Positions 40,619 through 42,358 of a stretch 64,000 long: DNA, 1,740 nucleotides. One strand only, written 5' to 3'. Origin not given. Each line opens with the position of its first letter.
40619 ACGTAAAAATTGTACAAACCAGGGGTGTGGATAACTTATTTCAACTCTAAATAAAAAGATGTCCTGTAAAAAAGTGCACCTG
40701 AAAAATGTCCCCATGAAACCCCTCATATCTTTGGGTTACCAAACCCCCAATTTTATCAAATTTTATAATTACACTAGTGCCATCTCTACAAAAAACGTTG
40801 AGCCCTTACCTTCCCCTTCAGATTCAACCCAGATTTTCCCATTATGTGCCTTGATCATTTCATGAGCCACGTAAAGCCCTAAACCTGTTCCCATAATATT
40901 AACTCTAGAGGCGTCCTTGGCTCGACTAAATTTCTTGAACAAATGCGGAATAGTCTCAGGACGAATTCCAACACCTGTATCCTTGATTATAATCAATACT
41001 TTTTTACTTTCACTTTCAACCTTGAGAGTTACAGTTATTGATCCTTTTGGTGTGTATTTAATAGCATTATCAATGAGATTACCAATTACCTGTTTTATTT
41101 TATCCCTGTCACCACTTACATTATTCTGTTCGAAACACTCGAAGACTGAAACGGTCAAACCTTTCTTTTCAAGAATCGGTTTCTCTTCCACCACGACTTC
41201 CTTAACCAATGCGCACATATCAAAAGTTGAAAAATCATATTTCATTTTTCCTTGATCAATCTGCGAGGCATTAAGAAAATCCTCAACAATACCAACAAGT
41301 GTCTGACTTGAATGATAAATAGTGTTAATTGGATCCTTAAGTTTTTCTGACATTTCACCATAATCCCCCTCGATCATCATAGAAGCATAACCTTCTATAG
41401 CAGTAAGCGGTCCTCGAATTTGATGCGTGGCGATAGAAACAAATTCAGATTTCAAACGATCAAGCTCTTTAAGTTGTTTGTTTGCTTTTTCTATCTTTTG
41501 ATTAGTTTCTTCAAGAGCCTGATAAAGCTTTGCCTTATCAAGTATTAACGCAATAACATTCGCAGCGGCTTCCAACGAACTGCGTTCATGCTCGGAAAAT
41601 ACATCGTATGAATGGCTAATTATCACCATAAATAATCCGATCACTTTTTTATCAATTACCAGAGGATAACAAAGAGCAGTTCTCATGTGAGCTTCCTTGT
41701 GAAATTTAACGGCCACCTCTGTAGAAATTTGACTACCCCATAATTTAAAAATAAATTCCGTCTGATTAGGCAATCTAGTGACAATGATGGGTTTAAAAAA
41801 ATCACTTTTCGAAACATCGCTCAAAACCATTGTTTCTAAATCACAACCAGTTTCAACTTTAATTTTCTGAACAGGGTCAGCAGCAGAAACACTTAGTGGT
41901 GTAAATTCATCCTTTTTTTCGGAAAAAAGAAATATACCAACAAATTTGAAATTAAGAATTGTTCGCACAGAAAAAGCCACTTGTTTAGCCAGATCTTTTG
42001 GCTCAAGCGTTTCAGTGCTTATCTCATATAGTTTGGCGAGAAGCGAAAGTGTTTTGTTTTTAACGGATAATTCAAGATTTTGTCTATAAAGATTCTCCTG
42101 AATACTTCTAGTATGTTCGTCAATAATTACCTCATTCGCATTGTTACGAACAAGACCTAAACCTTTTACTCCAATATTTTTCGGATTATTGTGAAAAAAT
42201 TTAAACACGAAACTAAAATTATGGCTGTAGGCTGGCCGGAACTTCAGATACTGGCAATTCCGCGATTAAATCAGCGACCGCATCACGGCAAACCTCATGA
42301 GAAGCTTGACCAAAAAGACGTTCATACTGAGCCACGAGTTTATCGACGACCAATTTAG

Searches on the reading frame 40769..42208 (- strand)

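Call 16: search_protein_families(library=pfam, proteins=[window:40769-42208:-], max_evalue=0.01)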
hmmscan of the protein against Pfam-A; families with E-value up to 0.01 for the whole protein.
window:40769-42208:- (479 aa): 7 families
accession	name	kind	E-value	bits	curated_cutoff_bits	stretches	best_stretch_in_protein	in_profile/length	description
PF02518.31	HATPase_c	-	5.5e-29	101.3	26.4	1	366-476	1-107/111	Histidine kinase-, DNA gyrase B-, and HSP90-like ATPase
PF00512.31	HisKA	-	2.1e-13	50.5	26.9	1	253-320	2-66/66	His Kinase A (phospho-acceptor) domain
PF13492.12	GAF_3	-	4.8e-06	27.4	27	1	70-223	2-127/129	GAF domain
PF01590.32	GAF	-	5.9e-06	27.3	22.4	1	71-222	3-132/133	GAF domain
PF13185.12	GAF_2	-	8.7e-06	26.4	28.6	1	171-224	84-136/136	GAF domain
PF14501.12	HATPase_c_5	-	0.00058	20.2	22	1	371-464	6-91/102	GHKL domain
PF13589.12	HATPase_c_3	-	0.0016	18.9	25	1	373-473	5-102/137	Histidine kinase-, DNA gyrase B-, and HSP90-like ATPase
